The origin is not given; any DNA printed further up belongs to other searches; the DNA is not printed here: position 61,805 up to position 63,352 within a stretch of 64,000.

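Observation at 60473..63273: Candidate novel nucleoside/nucleotide-modifying system: radical SAM::Nudix fusion, SAM methyltransferase and PnuC-type transporter in one tightly coupled operon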

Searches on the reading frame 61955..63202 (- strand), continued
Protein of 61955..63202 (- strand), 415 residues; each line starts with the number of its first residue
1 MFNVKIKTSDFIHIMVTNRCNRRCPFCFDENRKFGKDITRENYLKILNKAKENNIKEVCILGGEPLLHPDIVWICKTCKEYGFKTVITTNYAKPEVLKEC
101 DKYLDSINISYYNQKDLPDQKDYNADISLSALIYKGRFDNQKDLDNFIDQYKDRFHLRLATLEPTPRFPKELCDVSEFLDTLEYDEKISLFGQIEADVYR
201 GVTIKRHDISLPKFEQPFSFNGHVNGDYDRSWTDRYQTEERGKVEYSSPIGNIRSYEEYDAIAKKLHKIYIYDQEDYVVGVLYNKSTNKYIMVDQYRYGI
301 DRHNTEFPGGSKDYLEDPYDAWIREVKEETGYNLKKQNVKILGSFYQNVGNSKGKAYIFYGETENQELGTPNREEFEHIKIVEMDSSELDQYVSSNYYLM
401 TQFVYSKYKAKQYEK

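Call 32: fold_search(model_id=the predicted structure, library=pdb)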
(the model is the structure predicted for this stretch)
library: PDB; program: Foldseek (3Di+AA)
matches with E <= 10: 1587; with E <= 0.001: 455
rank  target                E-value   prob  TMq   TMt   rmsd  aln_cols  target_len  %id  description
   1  9gzv_B                7.7e-10  1.00  0.34  0.62   4.8       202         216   15  Crystal structure of human NUDT14 in complex with a potent inhibitor (MA-955-9) (released 2025-10-15)
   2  8otv_A                8.7e-10  1.00  0.31  0.57   4.6       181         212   15  Crystal structure of NUDT14 complexed with novel compound (released 2024-05-01)
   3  9h6p_A                9.2e-10  1.00  0.29  0.53   5.3       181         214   17  Crystal structure of NUDT14 complexed with novel compound AMNUDT14-003 in spacegroup P1 (released 2025-11-05)
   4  9h6p_B                1.0e-09  1.00  0.29  0.53   5.2       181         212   16  Crystal structure of NUDT14 complexed with novel compound AMNUDT14-003 in spacegroup P1 (released 2025-11-05)
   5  5c7q_B                1.2e-09  1.00  0.34  0.71   3.7       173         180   20  Crystal Structure of the Bdellovibrio bacteriovorus Nucleoside Diphosphate Sugar Hydrolase (released 2016-01-20)
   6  9gem_A                1.3e-09  1.00  0.30  0.59   4.0       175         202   17  Crystal structure of NUDT14 complexed with novel compound MA12 (released 2026-02-18)
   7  9gzv_A                1.3e-09  1.00  0.29  0.51   5.3       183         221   18  Crystal structure of human NUDT14 in complex with a potent inhibitor (MA-955-9) (released 2025-10-15)
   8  8otv_B                1.4e-09  1.00  0.30  0.55   5.1       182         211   15  Crystal structure of NUDT14 complexed with novel compound (released 2024-05-01)
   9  9h6p_H                1.7e-09  1.00  0.28  0.52   6.4       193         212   15  Crystal structure of NUDT14 complexed with novel compound AMNUDT14-003 in spacegroup P1 (released 2025-11-05)
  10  9h6p_F                1.9e-09  1.00  0.28  0.53   7.0       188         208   16  Crystal structure of NUDT14 complexed with novel compound AMNUDT14-003 in spacegroup P1 (released 2025-11-05)
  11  9h6p_D                2.1e-09  1.00  0.28  0.54   4.5       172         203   16  Crystal structure of NUDT14 complexed with novel compound AMNUDT14-003 in spacegroup P1 (released 2025-11-05)
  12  9hbm_B                2.4e-09  1.00  0.29  0.53   5.3       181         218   16  Crystal structure of human NUDT14 in complex with a potent inhibitor (MA-955-10) (released 2025-11-19)
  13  5c7t_B                2.5e-09  1.00  0.32  0.69   6.8       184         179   18  Crystal Structure of the Bdellovibrio bacteriovorus Nucleoside Diphosphate Sugar Hydrolase in complex with ADP-ribose (released 2016-01-20)
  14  9gem_D                3.6e-09  1.00  0.31  0.62   2.9       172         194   16  Crystal structure of NUDT14 complexed with novel compound MA12 (released 2026-02-18)
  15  9gem_B                4.1e-09  1.00  0.29  0.55   5.9       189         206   15  Crystal structure of NUDT14 complexed with novel compound MA12 (released 2026-02-18)
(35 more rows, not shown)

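Call 33: search_protein_families(library=pfam, proteins=[P0059, P0060, P0061, P0084, P0088, P0077, P0098, P0064, P0075, P0076], max_evalue=0.01)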
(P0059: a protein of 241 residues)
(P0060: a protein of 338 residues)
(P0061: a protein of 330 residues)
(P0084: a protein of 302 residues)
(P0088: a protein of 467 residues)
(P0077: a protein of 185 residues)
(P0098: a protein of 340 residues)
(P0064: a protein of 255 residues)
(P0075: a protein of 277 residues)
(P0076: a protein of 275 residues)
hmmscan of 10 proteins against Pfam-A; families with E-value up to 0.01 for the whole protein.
P0059 (241 aa): 2 families
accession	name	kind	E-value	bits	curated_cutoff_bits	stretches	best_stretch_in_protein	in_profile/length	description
PF04055.27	Radical_SAM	-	5.4e-17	62.9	29.5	1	14-111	1-108/166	Radical SAM superfamily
PF13353.11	Fer4_12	-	0.00037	21.2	22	1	15-98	10-98/137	4Fe-4S single cluster domain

P0060 (338 aa): 1 family
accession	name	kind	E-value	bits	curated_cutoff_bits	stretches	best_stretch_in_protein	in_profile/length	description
PF04055.27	Radical_SAM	-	6.8e-11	43.1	29.5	1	14-110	1-108/166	Radical SAM superfamily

P0061 (330 aa): 2 families
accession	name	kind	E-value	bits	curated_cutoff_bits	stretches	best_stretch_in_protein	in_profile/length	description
PF04055.27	Radical_SAM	-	2.6e-13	50.9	29.5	1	15-110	2-108/166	Radical SAM superfamily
PF13353.11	Fer4_12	-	0.00039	21.2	22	1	12-99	7-100/137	4Fe-4S single cluster domain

P0084 (302 aa): 2 families
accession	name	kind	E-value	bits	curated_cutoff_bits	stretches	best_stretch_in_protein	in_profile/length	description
PF04055.27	Radical_SAM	-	1.2e-12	48.8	29.5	1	9-110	1-108/166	Radical SAM superfamily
PF13353.11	Fer4_12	-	2.8e-07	31.3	22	1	10-115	10-117/137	4Fe-4S single cluster domain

P0088 (467 aa): 5 families
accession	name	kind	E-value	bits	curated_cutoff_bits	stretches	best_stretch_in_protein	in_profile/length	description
PF04055.27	Radical_SAM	-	1.7e-14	54.8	29.5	1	238-340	2-108/166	Radical SAM superfamily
PF00483.29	NTP_transferase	-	2.5e-08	34.3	21.2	1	7-123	1-124/245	Nucleotidyl transferase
PF12804.13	NTP_transf_3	-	1.1e-07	32.6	27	1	8-107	1-93/160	MobA-like NTP transferase domain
PF13353.11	Fer4_12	-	9.6e-06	26.4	22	1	236-328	8-103/137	4Fe-4S single cluster domain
PF01128.25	IspD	-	0.0019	18.4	27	1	7-77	2-71/221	2-C-methyl-D-erythritol 4-phosphate cytidylyltransferase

P0077 (185 aa): 2 families
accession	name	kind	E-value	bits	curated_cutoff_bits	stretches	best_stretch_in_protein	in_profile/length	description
PF00293.34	NUDIX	-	2.6e-12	47.3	21.1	1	43-152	6-115/134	NUDIX domain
PF22327.2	Nudt16-like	-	0.0097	16.3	27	0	47-129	15-92/161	U8 snoRNA-decapping enzyme-like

P0098 (340 aa): 3 families
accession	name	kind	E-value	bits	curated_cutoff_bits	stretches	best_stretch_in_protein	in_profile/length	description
PF18143.6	HAD_SAK_2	-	2.9e-21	76.7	27.5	1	185-326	1-139/139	HAD domain in Swiss Army Knife RNA repair proteins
PF00293.34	NUDIX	-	1e-15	58.4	21.1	1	36-146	6-118/134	NUDIX domain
PF14258.12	DUF4350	-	0.0091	16.7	30.4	0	205-269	46-96/181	Domain of unknown function (DUF4350)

P0064 (255 aa): 1 family
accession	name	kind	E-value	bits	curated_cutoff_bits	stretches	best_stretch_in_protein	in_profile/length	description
PF04055.27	Radical_SAM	-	5e-15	56.5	29.5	1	15-101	1-97/166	Radical SAM superfamily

P0075 (277 aa): 2 families
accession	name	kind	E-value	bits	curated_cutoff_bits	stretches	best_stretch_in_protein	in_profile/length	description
PF04055.27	Radical_SAM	-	1e-13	52.2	29.5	1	50-144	4-108/166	Radical SAM superfamily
PF13353.11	Fer4_12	-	3.7e-07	31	22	1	45-143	8-111/137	4Fe-4S single cluster domain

P0076 (275 aa): 2 families
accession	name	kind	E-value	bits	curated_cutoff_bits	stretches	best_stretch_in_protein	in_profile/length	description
PF04055.27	Radical_SAM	-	5e-14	53.3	29.5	1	16-114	2-108/166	Radical SAM superfamily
PF13353.11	Fer4_12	-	1e-09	39.2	22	1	16-85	10-80/137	4Fe-4S single cluster domain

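Call 35: search_protein_families(library=phrogs, proteins=[window:61955-63202:-, P0059, P0060, P0064, P0077, P0088], max_evalue=0.001)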
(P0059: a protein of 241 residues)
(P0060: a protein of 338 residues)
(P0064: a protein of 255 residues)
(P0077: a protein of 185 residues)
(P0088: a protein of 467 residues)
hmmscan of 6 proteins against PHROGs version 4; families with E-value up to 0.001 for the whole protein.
window:61955-63202:- (415 aa): 10 families
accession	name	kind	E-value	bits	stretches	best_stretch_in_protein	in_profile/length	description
phrog_1198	-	other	5.5e-13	50.2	1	258-400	21-161/253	MutT/NUDIX hydrolase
phrog_16999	-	other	1.5e-12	48.7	1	10-92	11-94/288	Fe-S oxidoreductase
phrog_1185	-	other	1.2e-10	42.4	1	276-389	148-267/301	nudix hydrolase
phrog_13987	-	other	1.1e-09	39.1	1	11-113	16-123/274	radical SAM domain-containing protein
phrog_626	-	DNA, RNA and nucleotide metabolism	4.2e-07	30.7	1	18-109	24-125/164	anaerobic ribonucleotide reductase small subunit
phrog_1802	-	other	7.5e-07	29.4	1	12-111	46-163/556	radical SAM domain-containing protein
phrog_21308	-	other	1.5e-06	27.6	1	10-92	413-501/735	radical SAM domain-containing protein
phrog_2076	-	moron, auxiliary metabolic gene and host takeover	1.6e-06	28.8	1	18-110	39-139/247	QueE-like radical SAM domain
phrog_31524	-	unknown function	0.00026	21.6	1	13-142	6-128/190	-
phrog_15140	-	other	0.00028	20.9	1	8-71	85-147/366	radical SAM domain-containing protein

P0059 (241 aa): 6 families
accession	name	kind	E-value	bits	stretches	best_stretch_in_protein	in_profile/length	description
phrog_1802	-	other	4.2e-11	43.4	1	12-91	46-137/556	radical SAM domain-containing protein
phrog_13987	-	other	2.8e-09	37.7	1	11-120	16-128/274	radical SAM domain-containing protein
phrog_21308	-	other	1.8e-07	30.7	1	12-95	415-503/735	radical SAM domain-containing protein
phrog_2076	-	moron, auxiliary metabolic gene and host takeover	1.2e-06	29.3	1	14-178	35-191/247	QueE-like radical SAM domain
phrog_16999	-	other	2e-05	25.4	1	8-94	9-95/288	Fe-S oxidoreductase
phrog_31524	-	unknown function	7.2e-05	23.4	1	14-131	7-117/190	-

P0060 (338 aa): 4 families
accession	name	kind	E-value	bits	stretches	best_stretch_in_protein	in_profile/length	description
phrog_13987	-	other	1.6e-09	38.5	1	10-178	15-192/274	radical SAM domain-containing protein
phrog_16999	-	other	8.8e-07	29.8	1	9-108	10-108/288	Fe-S oxidoreductase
phrog_16244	-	unknown function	2.6e-05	25.5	1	244-316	9-75/87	-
phrog_1802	-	other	3.5e-05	23.9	1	13-75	47-117/556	radical SAM domain-containing protein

P0064 (255 aa): 3 families
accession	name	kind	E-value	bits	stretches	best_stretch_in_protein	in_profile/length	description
phrog_1802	-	other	2.9e-09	37.3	1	13-92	46-138/556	radical SAM domain-containing protein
phrog_13987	-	other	8.2e-08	32.9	1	12-99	16-108/274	radical SAM domain-containing protein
phrog_16999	-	other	2.8e-06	28.2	1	11-93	11-94/288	Fe-S oxidoreductase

P0077 (185 aa): 4 families
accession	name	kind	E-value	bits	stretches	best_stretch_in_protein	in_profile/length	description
phrog_1198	-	other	6.5e-10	40.2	1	37-162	34-152/253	MutT/NUDIX hydrolase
phrog_1185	-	other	3.3e-07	31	1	32-134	139-239/301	nudix hydrolase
phrog_15528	-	head and packaging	5.4e-06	26.1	1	37-111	518-586/794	portal protein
phrog_19657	-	other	1.7e-05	25.9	1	14-108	5-99/176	nudix hydrolase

P0088 (467 aa): 7 families
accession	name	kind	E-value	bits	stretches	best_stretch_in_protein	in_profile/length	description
phrog_1802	-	other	6.6e-09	36.1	1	228-457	39-314/556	radical SAM domain-containing protein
phrog_13987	-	other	2.1e-08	34.8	1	237-321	19-106/274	radical SAM domain-containing protein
phrog_3980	-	unknown function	2.3e-07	30.8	1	6-118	3-119/495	-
phrog_31524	-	unknown function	7e-07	30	1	237-359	7-116/190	-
phrog_2076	-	moron, auxiliary metabolic gene and host takeover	6.9e-06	26.7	1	239-318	37-124/247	QueE-like radical SAM domain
phrog_626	-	DNA, RNA and nucleotide metabolism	0.00012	22.7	1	236-325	19-116/164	anaerobic ribonucleotide reductase small subunit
phrog_14086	-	other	0.00021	21.8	1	225-345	79-207/353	radical SAM domain-containing protein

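Call 38: find_homologous_proteins(query=A3, max_evalue=1e-10)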
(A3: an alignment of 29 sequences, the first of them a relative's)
Query A3 (29 sequences) (241 aa, profile of the alignment): 194 proteins with E <= 1e-10 among 5078 candidates; the best 120 are listed.
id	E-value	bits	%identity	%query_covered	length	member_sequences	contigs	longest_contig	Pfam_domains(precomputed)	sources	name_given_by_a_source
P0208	6.9e-98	345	66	98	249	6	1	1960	PF04055.28,PF13353.12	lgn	-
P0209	2.6e-97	343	55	98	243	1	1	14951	PF04055.28,PF13353.12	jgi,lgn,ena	-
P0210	1.6e-96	341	68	98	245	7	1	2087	PF04055.28,PF13353.12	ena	-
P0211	1.6e-96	340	65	98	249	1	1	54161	PF04055.28,PF13353.12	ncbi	ncbi:MAG: radical SAM protein [Alphaproteobacteria bacterium]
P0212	3.6e-95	336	65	98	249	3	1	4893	PF04055.28,PF13353.12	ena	-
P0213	1.8e-94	334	57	98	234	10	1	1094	PF04055.28,PF13353.12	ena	-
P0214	1.6e-93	331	52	95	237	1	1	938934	PF04055.28,PF13353.12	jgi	jgi:organic radical activating enzyme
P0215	1.1e-92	328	56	95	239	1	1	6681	PF04055.28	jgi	jgi:organic radical activating enzyme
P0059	1.2e-92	328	100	100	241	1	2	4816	PF04055.28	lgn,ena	-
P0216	2.2e-92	327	57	95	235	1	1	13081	PF04055.28,PF13353.12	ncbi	-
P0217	2.2e-92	327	83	98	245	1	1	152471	PF04055.28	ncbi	-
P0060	3.3e-92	326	49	95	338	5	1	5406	PF04055.28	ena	-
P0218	3.9e-92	326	53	98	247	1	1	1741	PF04055.28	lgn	-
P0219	4.3e-92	326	54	98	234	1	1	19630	PF04055.28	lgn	-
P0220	2.4e-91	324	53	96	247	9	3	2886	PF04055.28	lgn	-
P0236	4.0e-88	313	51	96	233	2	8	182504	PF04055.28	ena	-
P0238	5.1e-88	313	50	95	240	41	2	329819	PF04055.28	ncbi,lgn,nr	ncbi:TPA: radical SAM protein [Vibrio vulnificus]|nr:radical SAM protein [Vibrio vulnificus]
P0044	6.4e-85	302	43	95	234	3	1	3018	PF04055.28,PF13353.12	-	-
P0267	2.0e-84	301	57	97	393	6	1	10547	PF04055.28,PF13353.12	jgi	-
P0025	1.9e-80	288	43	95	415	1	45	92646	PF04055.28,PF13353.12,PF00293.35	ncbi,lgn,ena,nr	ncbi:MAG: radical SAM protein [Bacilli bacterium]|nr:radical SAM protein [Bacilli bacterium]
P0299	4.5e-80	287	47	95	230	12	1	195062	PF04055.28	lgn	-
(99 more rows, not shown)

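Call 39: find_encoding_contigs(protein=P0238, flank=7000, max_places=2)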
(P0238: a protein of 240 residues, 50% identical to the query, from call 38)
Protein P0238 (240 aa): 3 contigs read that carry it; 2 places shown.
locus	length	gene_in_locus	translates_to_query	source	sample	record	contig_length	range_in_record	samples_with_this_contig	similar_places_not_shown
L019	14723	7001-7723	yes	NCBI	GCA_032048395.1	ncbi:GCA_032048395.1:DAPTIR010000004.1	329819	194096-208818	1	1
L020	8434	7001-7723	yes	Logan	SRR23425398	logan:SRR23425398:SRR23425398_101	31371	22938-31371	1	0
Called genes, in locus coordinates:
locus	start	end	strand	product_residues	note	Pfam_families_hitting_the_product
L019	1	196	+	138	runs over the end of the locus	-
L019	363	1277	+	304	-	-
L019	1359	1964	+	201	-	-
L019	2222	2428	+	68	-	-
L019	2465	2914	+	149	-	-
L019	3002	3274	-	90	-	-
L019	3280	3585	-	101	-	-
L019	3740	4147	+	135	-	-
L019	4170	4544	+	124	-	-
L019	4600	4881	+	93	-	-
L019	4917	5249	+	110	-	-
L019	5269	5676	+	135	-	-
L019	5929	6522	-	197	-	-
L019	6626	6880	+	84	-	-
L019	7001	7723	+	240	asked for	PF04055:Radical_SAM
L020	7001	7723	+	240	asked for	PF04055:Radical_SAM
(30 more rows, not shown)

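Call 40: find_encoding_contigs(protein=P0214, flank=7000, max_places=1)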
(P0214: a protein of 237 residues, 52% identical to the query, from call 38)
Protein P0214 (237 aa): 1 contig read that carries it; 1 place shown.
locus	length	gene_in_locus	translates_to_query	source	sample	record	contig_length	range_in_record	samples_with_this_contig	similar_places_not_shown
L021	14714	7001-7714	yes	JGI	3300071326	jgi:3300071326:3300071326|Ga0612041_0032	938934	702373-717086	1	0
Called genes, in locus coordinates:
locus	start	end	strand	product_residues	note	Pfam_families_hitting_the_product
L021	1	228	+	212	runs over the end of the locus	PF00857:Isochorismatase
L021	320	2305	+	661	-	PF00795:CN_hydrolase, PF03054:tRNA_Me_trans (faint), PF02540:NAD_synthase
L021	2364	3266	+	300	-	PF00293:NUDIX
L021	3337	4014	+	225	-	-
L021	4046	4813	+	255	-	PF00069:Pkinase, PF07714:PK_Tyr_Ser-Thr, PF03109:ABC1 (weak)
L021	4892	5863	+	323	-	-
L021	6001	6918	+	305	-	PF00224:PK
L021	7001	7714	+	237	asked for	PF04055:Radical_SAM, PF13353:Fer4_12 (faint)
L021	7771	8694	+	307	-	-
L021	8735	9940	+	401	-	PF01467:CTP_transf_like (faint)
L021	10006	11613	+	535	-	PF20990:DUF2207_C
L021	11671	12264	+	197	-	PF04011:LemA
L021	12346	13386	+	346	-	PF03133:TTL (faint), PF14397:ATPgrasp_ST (faint), PF02955:GSH-S_ATP (weak), PF02655:ATP-grasp_3 (weak)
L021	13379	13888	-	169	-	-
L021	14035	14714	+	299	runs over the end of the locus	-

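Call 41: find_encoding_contigs(protein=P0217, flank=7000, max_places=1)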
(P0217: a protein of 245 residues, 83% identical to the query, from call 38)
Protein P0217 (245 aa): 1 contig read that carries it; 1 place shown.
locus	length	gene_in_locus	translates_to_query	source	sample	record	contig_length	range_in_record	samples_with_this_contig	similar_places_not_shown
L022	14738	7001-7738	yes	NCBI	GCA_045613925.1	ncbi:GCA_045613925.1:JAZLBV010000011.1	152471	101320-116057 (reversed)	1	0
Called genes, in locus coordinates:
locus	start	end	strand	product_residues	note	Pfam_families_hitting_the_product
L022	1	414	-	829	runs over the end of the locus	PF12705:PDDEXK_1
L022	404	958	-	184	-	PF03193:RsgA_GTPase (weak), PF00350:Dynamin_N (faint), PF01926:MMR_HSR1, PF02421:FeoB_N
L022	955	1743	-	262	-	PF00590:TP_methylase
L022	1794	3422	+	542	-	PF13458:Peripla_BP_6 (weak)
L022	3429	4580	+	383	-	PF00933:Glyco_hydro_3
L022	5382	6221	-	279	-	PF00535:Glycos_transf_2, PF10111:Glyco_tranf_2_2, PF13641:Glyco_tranf_2_3 (weak)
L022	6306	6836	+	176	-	-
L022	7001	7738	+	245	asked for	PF04055:Radical_SAM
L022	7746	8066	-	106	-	PF04993:TfoX_N (weak)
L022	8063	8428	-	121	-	PF00719:Pyrophosphatase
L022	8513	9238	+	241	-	PF12674:Zn_ribbon_2, PF01243:PNPOx_N, PF16242:Pyrid_ox_like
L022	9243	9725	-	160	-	PF13671:AAA_33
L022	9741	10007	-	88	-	-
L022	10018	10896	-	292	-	-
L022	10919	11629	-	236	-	PF00005:ABC_tran, PF02463:SMC_N (faint), PF13304:AAA_21 (faint)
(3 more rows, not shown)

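Call 45: find_related_loci(query=A4, collection=metagenome_contigs, flank=8000)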
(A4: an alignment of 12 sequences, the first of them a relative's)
Query A4 (241 aa) in metagenome_contigs; peptide patterns used: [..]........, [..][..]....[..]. (x = any residue, [..] = any of these).
600 stretches matched a pattern (row limit reached: there are more); 220 encode a relative of the query (tblastn E <= 1e-3); the best 80 are kept; 80 distinct loci.
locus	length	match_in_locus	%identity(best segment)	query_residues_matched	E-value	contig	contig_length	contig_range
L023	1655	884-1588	52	1-236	3e-85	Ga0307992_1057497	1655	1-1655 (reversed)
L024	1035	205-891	50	1-230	5e-83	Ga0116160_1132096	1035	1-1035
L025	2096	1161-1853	49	1-232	5e-79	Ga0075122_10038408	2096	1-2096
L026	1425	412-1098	50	1-230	2e-78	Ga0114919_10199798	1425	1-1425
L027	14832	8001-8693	49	1-232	1e-71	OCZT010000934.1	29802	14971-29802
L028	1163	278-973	48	1-232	8e-71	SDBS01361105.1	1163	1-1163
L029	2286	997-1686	47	1-230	3e-67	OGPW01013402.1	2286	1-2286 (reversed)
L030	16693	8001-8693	44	2-235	2e-62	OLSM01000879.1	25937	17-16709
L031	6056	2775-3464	40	1-230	2e-49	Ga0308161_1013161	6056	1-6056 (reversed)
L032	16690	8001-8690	41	1-230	1e-49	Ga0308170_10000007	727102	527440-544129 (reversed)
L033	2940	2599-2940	63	1-115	5e-47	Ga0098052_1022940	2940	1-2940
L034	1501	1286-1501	58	1-73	2e-19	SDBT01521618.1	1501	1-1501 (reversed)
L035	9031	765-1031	36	8-91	9e-13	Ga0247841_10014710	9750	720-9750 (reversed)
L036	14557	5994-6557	30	14-213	2e-12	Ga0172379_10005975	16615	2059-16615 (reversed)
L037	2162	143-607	27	14-182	3e-12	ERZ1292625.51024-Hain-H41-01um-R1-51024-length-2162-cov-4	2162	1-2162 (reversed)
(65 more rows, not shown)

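Call 46: find_related_loci(query=A4, collection=viral_contigs, flank=8000)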
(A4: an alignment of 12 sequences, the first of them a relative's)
Query A4 (241 aa) in viral_contigs; peptide patterns used: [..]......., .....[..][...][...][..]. (x = any residue, [..] = any of these).
290 stretches matched a pattern; 116 encode a relative of the query (tblastn E <= 1e-3); the best 80 are kept; 79 distinct loci.
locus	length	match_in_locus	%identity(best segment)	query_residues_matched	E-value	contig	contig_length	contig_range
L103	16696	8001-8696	52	1-232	6e-80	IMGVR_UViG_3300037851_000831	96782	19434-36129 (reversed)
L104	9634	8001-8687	50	1-230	2e-76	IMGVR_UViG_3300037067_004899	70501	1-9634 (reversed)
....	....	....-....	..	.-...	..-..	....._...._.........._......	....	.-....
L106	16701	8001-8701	54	1-235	7e-71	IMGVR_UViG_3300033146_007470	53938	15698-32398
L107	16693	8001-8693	53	1-232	2e-80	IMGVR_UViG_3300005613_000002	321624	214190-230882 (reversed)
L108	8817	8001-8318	32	12-115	1e-10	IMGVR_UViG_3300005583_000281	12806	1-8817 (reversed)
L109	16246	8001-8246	35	10-89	2e-9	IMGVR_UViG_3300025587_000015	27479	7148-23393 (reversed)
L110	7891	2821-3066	35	10-89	2e-9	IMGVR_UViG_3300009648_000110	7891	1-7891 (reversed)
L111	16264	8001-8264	27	6-94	3e-9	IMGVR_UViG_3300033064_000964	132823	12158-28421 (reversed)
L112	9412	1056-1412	31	14-119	5e-9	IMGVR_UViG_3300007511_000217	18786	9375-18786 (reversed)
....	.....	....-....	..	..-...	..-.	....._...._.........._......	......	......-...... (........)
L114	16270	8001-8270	33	20-112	2e-8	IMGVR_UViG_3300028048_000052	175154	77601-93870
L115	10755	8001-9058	33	14-91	2e-8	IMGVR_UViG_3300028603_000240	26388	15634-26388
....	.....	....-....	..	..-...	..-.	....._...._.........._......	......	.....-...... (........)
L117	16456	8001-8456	30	12-155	3e-8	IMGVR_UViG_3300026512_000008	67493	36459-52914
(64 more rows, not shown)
